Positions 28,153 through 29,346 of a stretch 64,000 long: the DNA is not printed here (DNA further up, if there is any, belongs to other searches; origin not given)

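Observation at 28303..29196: DUF4338 domain recurrently coupled to unrelated transposases (a passenger in an IS66-family element, and an N-terminal fusion to an ISAs1-family transposase)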

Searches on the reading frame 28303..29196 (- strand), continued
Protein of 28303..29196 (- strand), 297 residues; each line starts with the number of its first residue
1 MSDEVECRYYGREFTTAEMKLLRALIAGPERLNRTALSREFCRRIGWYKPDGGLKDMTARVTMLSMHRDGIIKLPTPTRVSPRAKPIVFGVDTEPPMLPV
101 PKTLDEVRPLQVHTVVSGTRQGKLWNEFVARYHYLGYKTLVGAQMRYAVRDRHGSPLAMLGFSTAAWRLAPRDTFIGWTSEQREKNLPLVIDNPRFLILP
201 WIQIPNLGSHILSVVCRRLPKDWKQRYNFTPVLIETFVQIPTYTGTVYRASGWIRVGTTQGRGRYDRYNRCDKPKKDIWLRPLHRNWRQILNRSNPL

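Call 82: find_homologous_proteins(query=P0399)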
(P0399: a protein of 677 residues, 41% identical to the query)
Query P0399 (677 aa): 362 proteins with E <= 0.001 among 8000 candidates; the best 120 are listed.
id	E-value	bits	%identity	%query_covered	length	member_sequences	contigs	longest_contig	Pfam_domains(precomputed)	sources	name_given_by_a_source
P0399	0.0e+0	1532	100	100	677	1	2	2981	PF13384.13,PF13551.13,PF13518.13,PF13565.13,PF13358.13,PF14236.13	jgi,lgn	jgi:transposase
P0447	0.0e+0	1093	85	83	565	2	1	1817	PF13384.13,PF13551.13,PF13518.13,PF13565.13,PF13358.13,PF14236.13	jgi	jgi:transposase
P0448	0.0e+0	1076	71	100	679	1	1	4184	PF13384.13,PF13551.13,PF13518.13,PF13565.13,PF13358.13,PF14236.13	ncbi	-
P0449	0.0e+0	1059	72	99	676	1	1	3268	PF13384.13,PF13551.13,PF13518.13,PF13565.13,PF13358.13,PF14236.13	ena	-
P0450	0.0e+0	1053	69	100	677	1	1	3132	PF13384.13,PF13551.13,PF13518.13,PF13565.13,PF13358.13,PF14236.13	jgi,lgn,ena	-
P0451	8.5e-227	773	82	61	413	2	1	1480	PF13384.13,PF13551.13,PF13518.13,PF13565.13,PF13358.13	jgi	jgi:transposase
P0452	9.7e-215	733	52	97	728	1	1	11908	PF13384.13,PF13551.13,PF13518.13,PF13565.13,PF13358.13,PF14236.13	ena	-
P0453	4.9e-214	731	53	61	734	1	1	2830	PF13384.13,PF13551.13,PF13518.13,PF13565.13,PF13358.13,PF14236.13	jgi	jgi:transposase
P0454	1.4e-213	729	52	97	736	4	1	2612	PF13384.13,PF13551.13,PF13518.13,PF13565.13,PF13358.13,PF14236.13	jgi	jgi:transposase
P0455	1.6e-212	726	51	60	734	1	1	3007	PF13384.13,PF13551.13,PF13518.13,PF13565.13,PF13358.13,PF14236.13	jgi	jgi:transposase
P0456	2.8e-211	722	51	97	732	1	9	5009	PF13384.13,PF13551.13,PF13518.13,PF13565.13,PF13358.13,PF14236.13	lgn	-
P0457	2.8e-211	722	52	97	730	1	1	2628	PF13384.13,PF13551.13,PF13518.13,PF13565.13,PF13358.13,PF14236.13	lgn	-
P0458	4.8e-211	721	52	59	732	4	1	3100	PF13384.13,PF13551.13,PF13518.13,PF13565.13,PF13358.13,PF14236.13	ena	-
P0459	1.0e-207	710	52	94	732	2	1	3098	PF13384.13,PF13551.13,PF13518.13,PF13565.13,PF13358.13,PF14236.13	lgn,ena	-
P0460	8.6e-198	677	63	70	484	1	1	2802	PF13384.13,PF13551.13,PF13518.13,PF13565.13,PF13358.13,PF14236.13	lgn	-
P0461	3.0e-129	451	54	63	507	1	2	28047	PF13384.13,PF13551.13,PF13518.13,PF13565.13,PF14236.13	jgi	jgi:transposase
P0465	1.2e-87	313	52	43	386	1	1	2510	PF14236.13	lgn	-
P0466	1.7e-84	303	56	39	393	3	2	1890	PF14236.13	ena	-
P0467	5.3e-78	281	53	38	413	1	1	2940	PF14236.13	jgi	jgi:hypothetical protein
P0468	5.8e-78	281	52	39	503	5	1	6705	PF14236.13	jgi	jgi:Domain of unknown function (DUF4338)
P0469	3.2e-77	279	52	37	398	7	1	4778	PF14236.13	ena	-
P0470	3.9e-76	275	52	37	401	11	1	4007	PF14236.13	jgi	jgi:Domain of unknown function (DUF4338)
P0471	4.1e-76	275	51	37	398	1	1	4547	PF14236.13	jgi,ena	-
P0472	5.0e-76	275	51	37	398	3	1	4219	PF14236.13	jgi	-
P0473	1.1e-75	274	50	41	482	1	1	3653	PF14236.13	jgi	jgi:Druantia protein DruA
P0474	1.4e-75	273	51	37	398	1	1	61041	PF14236.13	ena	-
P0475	3.4e-75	272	52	37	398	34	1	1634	PF14236.13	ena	-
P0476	3.3e-74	269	49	41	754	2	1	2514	PF03050.21,PF14236.13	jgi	jgi:transposase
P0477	6.4e-74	268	51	37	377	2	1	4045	PF14236.13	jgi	-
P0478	8.3e-74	267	52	38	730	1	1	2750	PF07592.18,PF14236.13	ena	-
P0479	2.2e-73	266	52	37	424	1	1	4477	PF14236.13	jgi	jgi:hypothetical protein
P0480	3.3e-72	262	47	43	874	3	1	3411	PF03050.21,PF14236.13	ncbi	-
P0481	3.9e-71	259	47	42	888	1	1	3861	PF03050.21,PF14236.13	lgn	-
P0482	1.6e-70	257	48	41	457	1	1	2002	PF03050.21,PF14236.13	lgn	-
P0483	2.4e-70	256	47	41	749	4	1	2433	PF03050.21,PF14236.13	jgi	jgi:transposase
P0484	1.9e-69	253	46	42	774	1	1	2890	PF14706.12,PF02281.22,PF14236.13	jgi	jgi:hypothetical protein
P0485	3.6e-69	252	46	43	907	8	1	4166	PF03050.21,PF14236.13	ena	-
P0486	6.5e-69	251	44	41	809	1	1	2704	PF14706.12,PF02281.22,PF14236.13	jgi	-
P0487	8.3e-69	251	43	43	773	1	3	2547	PF14706.12,PF02281.22,PF14236.13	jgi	-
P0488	1.7e-68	250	44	43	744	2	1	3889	PF01609.28,PF14236.13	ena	-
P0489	4.0e-68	249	52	38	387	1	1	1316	PF14236.13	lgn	-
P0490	1.2e-67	247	44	43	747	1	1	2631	PF01609.28,PF14236.13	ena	-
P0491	1.7e-67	247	51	37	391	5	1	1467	PF14236.13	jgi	-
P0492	2.8e-67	246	45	38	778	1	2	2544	PF14706.12,PF02281.22,PF14236.13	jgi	-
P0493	5.0e-67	245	51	39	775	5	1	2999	PF14706.12,PF02281.22,PF14236.13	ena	-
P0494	5.9e-67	245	47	41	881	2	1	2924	PF03050.21,PF14236.13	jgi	-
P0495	1.7e-66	243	46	40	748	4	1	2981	PF14706.12,PF02281.22,PF14236.13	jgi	jgi:hypothetical protein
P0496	1.8e-66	243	46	41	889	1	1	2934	PF03050.21,PF14236.13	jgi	jgi:transposase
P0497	2.3e-66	243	49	43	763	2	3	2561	PF14706.12,PF02281.22,PF14236.13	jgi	jgi:hypothetical protein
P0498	4.3e-66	242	49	39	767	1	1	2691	PF14706.12,PF02281.22,PF14236.13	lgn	-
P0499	8.6e-66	241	48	40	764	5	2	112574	PF14706.12,PF02281.22,PF14236.13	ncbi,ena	-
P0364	8.8e-66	241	46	40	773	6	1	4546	PF14706.12,PF02281.22,PF14236.13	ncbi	-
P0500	2.1e-65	240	46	42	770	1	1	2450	PF14706.12,PF02281.22,PF14236.13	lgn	-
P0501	1.1e-64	237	42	42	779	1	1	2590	PF01609.28,PF14236.13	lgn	-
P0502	1.2e-64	237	49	40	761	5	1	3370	PF14706.12,PF02281.22,PF14236.13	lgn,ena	-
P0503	1.4e-64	237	44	41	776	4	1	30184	PF14706.12,PF02281.22,PF14236.13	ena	-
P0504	1.4e-64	237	45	43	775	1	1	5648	PF14706.12,PF02281.22,PF14236.13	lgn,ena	-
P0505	2.0e-64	236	44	39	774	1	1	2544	PF14706.12,PF02281.22,PF14236.13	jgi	-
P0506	2.2e-64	236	47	39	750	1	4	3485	PF14706.12,PF02281.22,PF14236.13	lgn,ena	-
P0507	2.5e-64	236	43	43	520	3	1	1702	PF14706.12,PF14236.13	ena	-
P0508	2.6e-64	236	49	40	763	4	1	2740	PF14706.12,PF02281.22,PF14236.13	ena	-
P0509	2.7e-64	236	47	39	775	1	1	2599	PF14706.12,PF02281.22,PF14236.13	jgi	-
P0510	2.7e-64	236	47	39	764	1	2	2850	PF14706.12,PF02281.22,PF14236.13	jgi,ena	-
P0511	3.3e-64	236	45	40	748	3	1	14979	PF14706.12,PF02281.22,PF14236.13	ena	-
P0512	4.3e-64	235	48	39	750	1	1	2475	PF14706.12,PF02281.22,PF14236.13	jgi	jgi:hypothetical protein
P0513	5.5e-64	235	47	39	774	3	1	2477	PF14706.12,PF02281.22,PF14236.13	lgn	-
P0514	5.6e-64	235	48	39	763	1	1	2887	PF14706.12,PF02281.22,PF14236.13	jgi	jgi:hypothetical protein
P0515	7.9e-64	234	46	38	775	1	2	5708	PF14706.12,PF02281.22,PF14236.13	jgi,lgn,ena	-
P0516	7.9e-64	234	46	38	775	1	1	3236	PF14706.12,PF02281.22,PF14236.13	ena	-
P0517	8.5e-64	234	43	43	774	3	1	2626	PF14706.12,PF02281.22,PF14236.13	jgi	jgi:hypothetical protein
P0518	8.6e-64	234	50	38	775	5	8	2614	PF14706.12,PF02281.22,PF14236.13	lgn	-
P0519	1.0e-63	234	43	41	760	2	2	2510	PF01609.28,PF14236.13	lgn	-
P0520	1.2e-63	234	46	38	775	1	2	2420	PF14706.12,PF02281.22,PF14236.13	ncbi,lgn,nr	ncbi:MAG: IS4 family transposase [Candidatus Desulfofervidus sp.]|nr:IS4 family transposase [Candida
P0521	1.2e-63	234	47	41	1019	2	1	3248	PF03050.21,PF14236.13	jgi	-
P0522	1.7e-63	233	47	39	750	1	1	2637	PF14706.12,PF02281.22,PF14236.13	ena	-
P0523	1.8e-63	233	46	38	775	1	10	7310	PF14706.12,PF02281.22,PF14236.13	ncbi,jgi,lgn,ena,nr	ncbi:MAG: IS4 family transposase [Candidatus Aenigmatarchaeota archaeon]|nr:MAG: IS4 family transpos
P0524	2.0e-63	233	46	38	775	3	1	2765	PF14706.12,PF02281.22,PF14236.13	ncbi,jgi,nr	ncbi:MAG TPA: IS4 family transposase [Deltaproteobacteria bacterium]|nr:IS4 family transposase [Delt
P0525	2.0e-63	233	42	44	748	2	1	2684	PF14706.12,PF02281.22,PF14236.13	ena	-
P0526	2.0e-63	233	46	38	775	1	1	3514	PF14706.12,PF02281.22,PF14236.13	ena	-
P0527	2.3e-63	233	49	39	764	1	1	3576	PF14706.12,PF02281.22,PF14236.13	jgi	jgi:hypothetical protein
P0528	2.7e-63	233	46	38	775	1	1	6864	PF14706.12,PF02281.22,PF14236.13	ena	-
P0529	2.8e-63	233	47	40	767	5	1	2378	PF14706.12,PF02281.22,PF14236.13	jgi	jgi:hypothetical protein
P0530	3.9e-63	232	45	38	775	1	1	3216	PF14706.12,PF02281.22,PF14236.13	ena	-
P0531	3.9e-63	232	45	38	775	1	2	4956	PF14706.12,PF02281.22,PF14236.13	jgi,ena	-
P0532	4.4e-63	232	45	40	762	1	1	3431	PF14706.12,PF02281.22,PF14236.13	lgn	-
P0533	4.4e-63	232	51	39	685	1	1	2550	PF14706.12,PF14236.13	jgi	jgi:hypothetical protein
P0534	4.8e-63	232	44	45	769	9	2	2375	PF14706.12,PF02281.22,PF14236.13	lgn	-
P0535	5.2e-63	232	48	39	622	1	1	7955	PF14706.12,PF14236.13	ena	-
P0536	6.2e-63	231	42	40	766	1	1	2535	PF14706.12,PF02281.22,PF14236.13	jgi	jgi:hypothetical protein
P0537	7.5e-63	231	46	40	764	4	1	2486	PF14706.12,PF02281.22,PF14236.13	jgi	jgi:hypothetical protein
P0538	7.6e-63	231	46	41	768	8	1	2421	PF14706.12,PF02281.22,PF14236.13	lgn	-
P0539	9.8e-63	231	44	41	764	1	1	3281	PF14706.12,PF02281.22,PF14236.13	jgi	-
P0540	1.3e-62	230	50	37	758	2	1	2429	PF14706.12,PF02281.22,PF14236.13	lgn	-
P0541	1.6e-62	230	43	41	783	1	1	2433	PF14706.12,PF02281.22,PF14236.13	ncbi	-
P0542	1.7e-62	230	47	38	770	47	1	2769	PF01609.28,PF14236.13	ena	-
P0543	1.8e-62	230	43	40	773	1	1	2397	PF14706.12,PF02281.22,PF14236.13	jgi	jgi:hypothetical protein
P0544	1.9e-62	230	45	38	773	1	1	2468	PF14706.12,PF02281.22,PF14236.13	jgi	jgi:hypothetical protein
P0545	1.9e-62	230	40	50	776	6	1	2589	PF14706.12,PF02281.22,PF14236.13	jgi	-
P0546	2.2e-62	230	46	38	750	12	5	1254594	PF01609.28,PF14236.13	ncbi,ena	-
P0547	3.4e-62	229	47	39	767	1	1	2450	PF14706.12,PF02281.22,PF14236.13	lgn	-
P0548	3.8e-62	229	47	40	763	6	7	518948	PF14706.12,PF02281.22,PF14236.13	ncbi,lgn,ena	-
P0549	3.8e-62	229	47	39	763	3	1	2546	PF14706.12,PF02281.22,PF14236.13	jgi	jgi:uncharacterized protein DUF4338/transposase Tn5 family protein/transposase-like protein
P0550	5.7e-62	228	43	41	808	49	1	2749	PF03050.21,PF14236.13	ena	-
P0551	7.3e-62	228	47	40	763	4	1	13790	PF14706.12,PF02281.22,PF14236.13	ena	-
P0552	8.1e-62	228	45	44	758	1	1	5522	PF14706.12,PF02281.22,PF14236.13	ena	-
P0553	8.2e-62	228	45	44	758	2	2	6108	PF14706.12,PF02281.22,PF14236.13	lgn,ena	-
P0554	8.6e-62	228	45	40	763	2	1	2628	PF14706.12,PF02281.22,PF14236.13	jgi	-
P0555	9.0e-62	228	42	41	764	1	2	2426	PF14706.12,PF02281.22,PF14236.13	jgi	-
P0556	9.6e-62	228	44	39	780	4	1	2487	PF14706.12,PF02281.22,PF14236.13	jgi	jgi:hypothetical protein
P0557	9.8e-62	227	46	38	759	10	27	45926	PF14706.12,PF02281.22,PF14236.13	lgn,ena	-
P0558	1.1e-61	227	48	38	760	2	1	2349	PF01609.28,PF14706.12,PF02281.22,PF14236.13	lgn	-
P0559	1.4e-61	227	46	43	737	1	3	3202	PF14706.12,PF02281.22,PF14236.13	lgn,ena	-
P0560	1.4e-61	227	48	37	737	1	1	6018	PF14706.12,PF02281.22,PF14236.13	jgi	jgi:hypothetical protein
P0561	1.5e-61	227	47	40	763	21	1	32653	PF14706.12,PF02281.22,PF14236.13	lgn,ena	-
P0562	1.5e-61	227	46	39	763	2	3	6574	PF14706.12,PF02281.22,PF14236.13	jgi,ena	-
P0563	1.9e-61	227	48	37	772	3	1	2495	PF14706.12,PF02281.22,PF14236.13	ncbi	-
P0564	2.1e-61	226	47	39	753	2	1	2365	PF14706.12,PF02281.22,PF14236.13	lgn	-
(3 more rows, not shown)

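Call 86: search_protein_families(library=pfam, proteins=[P0376, P0298, P0429, P0382, P0388, P0302, P0313, P0415, P0378, P0316], max_evalue=0.001)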
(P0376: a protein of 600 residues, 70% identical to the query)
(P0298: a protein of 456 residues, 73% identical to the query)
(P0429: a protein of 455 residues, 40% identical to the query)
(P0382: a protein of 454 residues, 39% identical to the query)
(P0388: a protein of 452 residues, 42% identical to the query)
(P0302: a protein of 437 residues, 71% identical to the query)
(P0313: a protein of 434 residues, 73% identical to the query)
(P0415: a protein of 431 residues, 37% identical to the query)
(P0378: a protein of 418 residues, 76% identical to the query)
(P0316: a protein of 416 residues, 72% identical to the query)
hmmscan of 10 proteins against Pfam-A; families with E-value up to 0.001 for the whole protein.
P0376 (600 aa): 2 families
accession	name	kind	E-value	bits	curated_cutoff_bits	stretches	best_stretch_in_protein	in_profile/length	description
PF03050.20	DDE_Tnp_IS66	-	1e-51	176.5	23.1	1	53-337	2-280/284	Transposase IS66 family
PF14236.12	DruA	-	4.9e-05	23.1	27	1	510-556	47-92/297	Druantia protein DruA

P0298 (456 aa): 1 family
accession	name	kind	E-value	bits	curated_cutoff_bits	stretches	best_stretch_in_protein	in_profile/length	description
PF14236.12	DruA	-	8e-38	130.7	27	1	268-436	45-232/297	Druantia protein DruA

P0429 (455 aa): 1 family
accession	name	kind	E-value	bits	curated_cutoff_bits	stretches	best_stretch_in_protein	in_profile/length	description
PF14236.12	DruA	-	1.4e-39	136.5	27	2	310-423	89-220/297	Druantia protein DruA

P0382 (454 aa): 2 families
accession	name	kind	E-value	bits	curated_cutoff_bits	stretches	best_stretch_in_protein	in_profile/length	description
PF14236.12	DruA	-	2.5e-41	142.2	27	1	242-427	21-223/297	Druantia protein DruA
PF03050.20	DDE_Tnp_IS66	-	4.6e-14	52.9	23.1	1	24-114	193-283/284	Transposase IS66 family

P0388 (452 aa): 1 family
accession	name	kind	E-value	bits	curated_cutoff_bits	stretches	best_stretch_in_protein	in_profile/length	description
PF14236.12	DruA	-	2.2e-42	145.7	27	1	223-388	45-220/297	Druantia protein DruA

P0302 (437 aa): 2 families
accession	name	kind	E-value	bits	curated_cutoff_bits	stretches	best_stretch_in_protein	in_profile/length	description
PF14236.12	DruA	-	7.6e-36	124.2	27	1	260-412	56-226/297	Druantia protein DruA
PF03050.20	DDE_Tnp_IS66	-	4e-34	118.7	23.1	1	10-195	4-187/284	Transposase IS66 family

P0313 (434 aa): 1 family
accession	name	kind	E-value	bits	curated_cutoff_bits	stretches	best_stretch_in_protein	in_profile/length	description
PF14236.12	DruA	-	4.3e-17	62.7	27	1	105-196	45-136/297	Druantia protein DruA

P0415 (431 aa): 2 families
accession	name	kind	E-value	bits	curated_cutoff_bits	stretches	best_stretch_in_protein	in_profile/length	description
PF14236.12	DruA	-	1e-40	140.2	27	1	60-265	2-229/297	Druantia protein DruA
PF20586.3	DUF6788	-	3.9e-13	49.9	27.2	1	323-417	7-95/103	Family of unknown function (DUF6788)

P0378 (418 aa): 1 family
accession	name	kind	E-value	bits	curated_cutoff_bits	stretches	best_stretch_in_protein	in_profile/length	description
PF14236.12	DruA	-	1.5e-30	106.9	27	1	281-418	66-222/297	Druantia protein DruA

P0316 (416 aa): 1 family
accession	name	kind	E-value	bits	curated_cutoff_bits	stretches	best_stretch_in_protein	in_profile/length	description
PF14236.12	DruA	-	4.7e-16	59.2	27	1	120-198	45-123/297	Druantia protein DruA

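Call 91: find_encoding_contigs(protein=P0474, flank=4000, max_places=5)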
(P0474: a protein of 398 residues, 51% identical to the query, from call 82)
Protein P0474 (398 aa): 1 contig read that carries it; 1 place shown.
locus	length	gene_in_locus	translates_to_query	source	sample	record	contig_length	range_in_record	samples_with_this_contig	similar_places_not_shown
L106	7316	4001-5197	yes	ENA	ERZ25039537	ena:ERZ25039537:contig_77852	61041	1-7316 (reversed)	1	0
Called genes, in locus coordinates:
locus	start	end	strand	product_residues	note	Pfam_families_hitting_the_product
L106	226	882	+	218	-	-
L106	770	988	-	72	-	-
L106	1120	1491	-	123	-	PF02629:CoA_binding (faint), PF13380:CoA_binding_2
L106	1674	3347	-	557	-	PF07508:Recombinase, PF13408:Zn_ribbon_recom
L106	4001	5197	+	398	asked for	PF14236:DruA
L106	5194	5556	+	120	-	PF00239:Resolvase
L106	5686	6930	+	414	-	PF02899:Phage_int_SAM_1 (faint), PF13495:Phage_int_SAM_4 (faint), PF00589:Phage_integrase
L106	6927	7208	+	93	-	-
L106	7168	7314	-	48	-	?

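Call 92: find_encoding_contigs(protein=P0548, flank=2500, max_places=8)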
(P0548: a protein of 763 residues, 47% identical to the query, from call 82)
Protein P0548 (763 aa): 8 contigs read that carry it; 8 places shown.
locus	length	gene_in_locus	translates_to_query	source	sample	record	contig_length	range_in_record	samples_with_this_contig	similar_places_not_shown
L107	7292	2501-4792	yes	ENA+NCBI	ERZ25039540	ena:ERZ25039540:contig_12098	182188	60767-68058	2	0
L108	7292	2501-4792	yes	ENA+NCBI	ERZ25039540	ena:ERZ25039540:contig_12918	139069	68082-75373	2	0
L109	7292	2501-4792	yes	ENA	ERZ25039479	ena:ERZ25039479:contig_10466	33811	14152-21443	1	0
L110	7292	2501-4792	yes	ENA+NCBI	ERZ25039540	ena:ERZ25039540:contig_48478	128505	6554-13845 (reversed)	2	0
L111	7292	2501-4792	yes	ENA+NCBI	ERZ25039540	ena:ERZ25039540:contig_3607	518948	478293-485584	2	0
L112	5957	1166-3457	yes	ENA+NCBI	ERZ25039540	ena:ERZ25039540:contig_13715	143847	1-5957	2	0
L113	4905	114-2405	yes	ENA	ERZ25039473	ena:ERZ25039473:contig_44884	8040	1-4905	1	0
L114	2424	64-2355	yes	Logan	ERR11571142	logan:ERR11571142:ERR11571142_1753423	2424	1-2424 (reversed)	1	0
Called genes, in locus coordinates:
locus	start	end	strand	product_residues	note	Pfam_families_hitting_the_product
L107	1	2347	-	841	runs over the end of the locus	PF04945:YHS, PF19335:HMBD, PF00122:E1-E2_ATPase, PF00702:Hydrolase, PF08282:Hydrolase_3 (faint)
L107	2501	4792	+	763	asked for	PF14236:DruA, PF14706:Tnp_DNA_bind, PF02281:Dimer_Tnp_Tn5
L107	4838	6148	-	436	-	PF01609:DDE_Tnp_1 (weak)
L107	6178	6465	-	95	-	-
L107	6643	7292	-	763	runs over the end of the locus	PF14236:DruA, PF14706:Tnp_DNA_bind, PF02281:Dimer_Tnp_Tn5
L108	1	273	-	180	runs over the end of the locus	PF08534:Redoxin, PF00578:AhpC-TSA, PF00085:Thioredoxin (weak), PF13905:Thioredoxin_8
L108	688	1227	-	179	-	-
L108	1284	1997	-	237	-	PF13546:DDE_5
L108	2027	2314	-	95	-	-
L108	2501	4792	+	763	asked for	PF14236:DruA, PF14706:Tnp_DNA_bind, PF02281:Dimer_Tnp_Tn5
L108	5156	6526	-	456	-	PF00672:HAMP, PF00512:HisKA, PF02518:HATPase_c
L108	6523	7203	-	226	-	PF00072:Response_reg, PF00486:Trans_reg_C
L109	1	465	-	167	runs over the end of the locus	-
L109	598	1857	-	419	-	PF00072:Response_reg, PF07228:SpoIIE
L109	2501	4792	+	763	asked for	PF14236:DruA, PF14706:Tnp_DNA_bind, PF02281:Dimer_Tnp_Tn5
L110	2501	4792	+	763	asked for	PF14236:DruA, PF14706:Tnp_DNA_bind, PF02281:Dimer_Tnp_Tn5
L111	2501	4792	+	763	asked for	PF14236:DruA, PF14706:Tnp_DNA_bind, PF02281:Dimer_Tnp_Tn5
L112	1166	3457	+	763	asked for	PF14236:DruA, PF14706:Tnp_DNA_bind, PF02281:Dimer_Tnp_Tn5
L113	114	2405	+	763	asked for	PF14236:DruA, PF14706:Tnp_DNA_bind, PF02281:Dimer_Tnp_Tn5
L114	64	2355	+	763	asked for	PF14236:DruA, PF14706:Tnp_DNA_bind, PF02281:Dimer_Tnp_Tn5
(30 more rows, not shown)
